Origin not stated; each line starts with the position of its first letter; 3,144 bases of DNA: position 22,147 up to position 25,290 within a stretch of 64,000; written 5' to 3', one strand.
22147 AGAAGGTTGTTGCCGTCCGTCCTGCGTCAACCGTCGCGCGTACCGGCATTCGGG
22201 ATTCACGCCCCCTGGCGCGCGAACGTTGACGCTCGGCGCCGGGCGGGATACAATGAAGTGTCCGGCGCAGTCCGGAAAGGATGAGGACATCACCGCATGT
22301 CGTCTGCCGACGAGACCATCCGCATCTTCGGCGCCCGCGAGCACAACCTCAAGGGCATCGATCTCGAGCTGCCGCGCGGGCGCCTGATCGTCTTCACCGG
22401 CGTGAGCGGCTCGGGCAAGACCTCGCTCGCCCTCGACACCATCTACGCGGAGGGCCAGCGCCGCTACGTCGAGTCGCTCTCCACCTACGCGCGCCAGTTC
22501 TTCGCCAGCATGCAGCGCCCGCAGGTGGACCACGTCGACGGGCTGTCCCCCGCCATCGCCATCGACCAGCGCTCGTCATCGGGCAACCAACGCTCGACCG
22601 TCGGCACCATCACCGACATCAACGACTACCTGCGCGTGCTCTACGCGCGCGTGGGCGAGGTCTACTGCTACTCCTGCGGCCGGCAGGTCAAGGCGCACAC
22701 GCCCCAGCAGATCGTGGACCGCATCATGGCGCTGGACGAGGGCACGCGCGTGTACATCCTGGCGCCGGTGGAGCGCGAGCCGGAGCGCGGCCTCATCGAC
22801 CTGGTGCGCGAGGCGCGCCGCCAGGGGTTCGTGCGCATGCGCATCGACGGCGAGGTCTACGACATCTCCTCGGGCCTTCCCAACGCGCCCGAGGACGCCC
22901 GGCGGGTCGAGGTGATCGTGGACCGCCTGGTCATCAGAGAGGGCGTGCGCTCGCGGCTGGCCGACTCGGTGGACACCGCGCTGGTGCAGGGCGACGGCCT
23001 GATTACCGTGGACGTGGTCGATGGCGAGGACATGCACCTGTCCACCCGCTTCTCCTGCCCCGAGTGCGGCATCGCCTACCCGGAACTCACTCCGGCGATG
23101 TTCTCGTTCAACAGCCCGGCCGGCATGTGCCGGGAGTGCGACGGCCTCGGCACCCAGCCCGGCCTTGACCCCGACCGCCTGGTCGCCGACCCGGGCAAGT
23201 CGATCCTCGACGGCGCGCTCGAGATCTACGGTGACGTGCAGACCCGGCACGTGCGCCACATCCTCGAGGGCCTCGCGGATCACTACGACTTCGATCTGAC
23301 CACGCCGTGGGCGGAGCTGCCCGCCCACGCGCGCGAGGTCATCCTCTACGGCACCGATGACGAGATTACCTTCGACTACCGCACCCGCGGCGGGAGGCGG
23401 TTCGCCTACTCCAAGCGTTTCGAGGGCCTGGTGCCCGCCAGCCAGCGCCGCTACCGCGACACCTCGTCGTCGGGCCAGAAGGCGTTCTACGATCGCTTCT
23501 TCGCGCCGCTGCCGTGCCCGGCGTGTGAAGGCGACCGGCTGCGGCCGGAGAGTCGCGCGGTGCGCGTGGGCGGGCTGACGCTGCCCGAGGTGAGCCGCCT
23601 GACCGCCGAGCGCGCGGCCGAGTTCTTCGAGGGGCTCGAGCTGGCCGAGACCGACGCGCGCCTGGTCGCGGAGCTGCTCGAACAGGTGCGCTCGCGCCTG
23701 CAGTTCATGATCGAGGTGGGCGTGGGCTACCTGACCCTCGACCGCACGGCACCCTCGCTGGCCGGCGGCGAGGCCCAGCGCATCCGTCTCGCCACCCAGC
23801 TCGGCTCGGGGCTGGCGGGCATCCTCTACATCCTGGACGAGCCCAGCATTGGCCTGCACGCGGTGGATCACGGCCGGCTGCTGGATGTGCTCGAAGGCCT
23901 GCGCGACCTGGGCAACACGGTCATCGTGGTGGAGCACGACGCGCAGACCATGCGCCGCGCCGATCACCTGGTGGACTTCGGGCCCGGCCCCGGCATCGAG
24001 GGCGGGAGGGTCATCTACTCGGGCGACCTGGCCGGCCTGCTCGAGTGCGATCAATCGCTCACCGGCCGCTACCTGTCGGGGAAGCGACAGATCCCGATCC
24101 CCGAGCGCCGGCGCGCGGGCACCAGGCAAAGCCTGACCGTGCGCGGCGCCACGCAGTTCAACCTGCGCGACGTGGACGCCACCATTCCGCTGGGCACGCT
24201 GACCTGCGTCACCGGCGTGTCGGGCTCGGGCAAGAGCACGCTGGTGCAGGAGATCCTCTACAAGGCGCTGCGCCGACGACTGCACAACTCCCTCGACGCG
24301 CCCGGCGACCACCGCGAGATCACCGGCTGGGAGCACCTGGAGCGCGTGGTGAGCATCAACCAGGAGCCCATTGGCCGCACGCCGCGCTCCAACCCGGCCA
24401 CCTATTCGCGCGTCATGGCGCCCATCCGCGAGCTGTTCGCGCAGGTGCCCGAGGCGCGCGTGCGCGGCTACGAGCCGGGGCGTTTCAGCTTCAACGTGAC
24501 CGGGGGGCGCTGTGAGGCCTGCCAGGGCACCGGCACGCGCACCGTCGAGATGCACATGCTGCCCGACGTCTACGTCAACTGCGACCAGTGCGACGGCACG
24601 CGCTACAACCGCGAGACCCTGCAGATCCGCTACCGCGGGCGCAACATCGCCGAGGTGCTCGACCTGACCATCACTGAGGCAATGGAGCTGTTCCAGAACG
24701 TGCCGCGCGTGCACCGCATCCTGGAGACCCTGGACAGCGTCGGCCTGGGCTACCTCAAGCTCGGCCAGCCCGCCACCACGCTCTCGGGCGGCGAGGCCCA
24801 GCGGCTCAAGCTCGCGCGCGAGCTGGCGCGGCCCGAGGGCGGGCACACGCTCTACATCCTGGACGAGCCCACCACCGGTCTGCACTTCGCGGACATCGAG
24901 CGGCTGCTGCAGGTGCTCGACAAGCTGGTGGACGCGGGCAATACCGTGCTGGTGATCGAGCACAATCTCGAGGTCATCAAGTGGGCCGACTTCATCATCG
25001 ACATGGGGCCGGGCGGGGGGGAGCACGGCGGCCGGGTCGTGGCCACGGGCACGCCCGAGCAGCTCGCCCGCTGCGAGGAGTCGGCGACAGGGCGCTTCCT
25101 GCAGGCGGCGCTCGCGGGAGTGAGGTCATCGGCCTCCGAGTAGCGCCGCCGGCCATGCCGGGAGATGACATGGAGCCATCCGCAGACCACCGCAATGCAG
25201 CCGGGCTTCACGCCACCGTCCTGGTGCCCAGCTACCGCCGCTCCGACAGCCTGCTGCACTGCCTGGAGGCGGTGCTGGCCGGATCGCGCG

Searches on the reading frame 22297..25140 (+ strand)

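Call 59: search_protein_families(library=pfam, proteins=[window:22297-25140:+], max_evalue=0.001)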
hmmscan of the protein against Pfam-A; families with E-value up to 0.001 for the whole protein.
window:22297-25140:+ (948 aa): 19 families
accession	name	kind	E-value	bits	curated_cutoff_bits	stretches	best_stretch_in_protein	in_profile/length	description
PF17755.6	UvrA_DNA-bind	-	6.2e-30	104.2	23.2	1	291-398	1-108/110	UvrA DNA-binding domain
PF17760.6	UvrA_inter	-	1.3e-28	99.5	23.3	1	135-241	2-108/109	UvrA interaction domain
PF00005.33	ABC_tran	-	9.9e-21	75.2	25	1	795-860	79-137/137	ABC transporter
PF13191.12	AAA_16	-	1.1e-08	36.2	32.6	0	634-661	25-52/167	AAA ATPase domain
PF13304.12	AAA_21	-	2.8e-07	31.4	27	0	828-890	237-299/304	AAA domain, putative AbiEii toxin, Type IV TA system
PF02463.25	SMC_N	-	3.5e-07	30.3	40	0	828-901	136-209/220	RecF/RecN/SMC N terminal domain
PF13555.12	AAA_29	-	1.3e-06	28.4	27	0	631-650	20-39/61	P-loop containing region of AAA domain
PF20703.3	nSTAND1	-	1.1e-05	25.7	27.1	0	634-664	34-64/379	Novel STAND NTPase 1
PF05729.18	NACHT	-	1.3e-05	25.5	26.7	0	636-663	3-30/167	NACHT domain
PF13481.12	AAA_25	-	2.4e-05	24.5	27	0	25-49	30-54/195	AAA domain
PF13401.12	AAA_22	-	3.5e-05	24.6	27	0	635-660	7-32/130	AAA domain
PF06745.19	ATPase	-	3.9e-05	23.6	26.6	0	630-660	16-46/231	KaiC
PF13238.12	AAA_18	-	9.6e-05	23.3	29.4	0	637-662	2-22/128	AAA domain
PF13671.12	AAA_33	-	0.0001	23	27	0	636-654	2-20/143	AAA domain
PF13476.12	AAA_23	-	0.00011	23.4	27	0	629-655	14-41/201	AAA domain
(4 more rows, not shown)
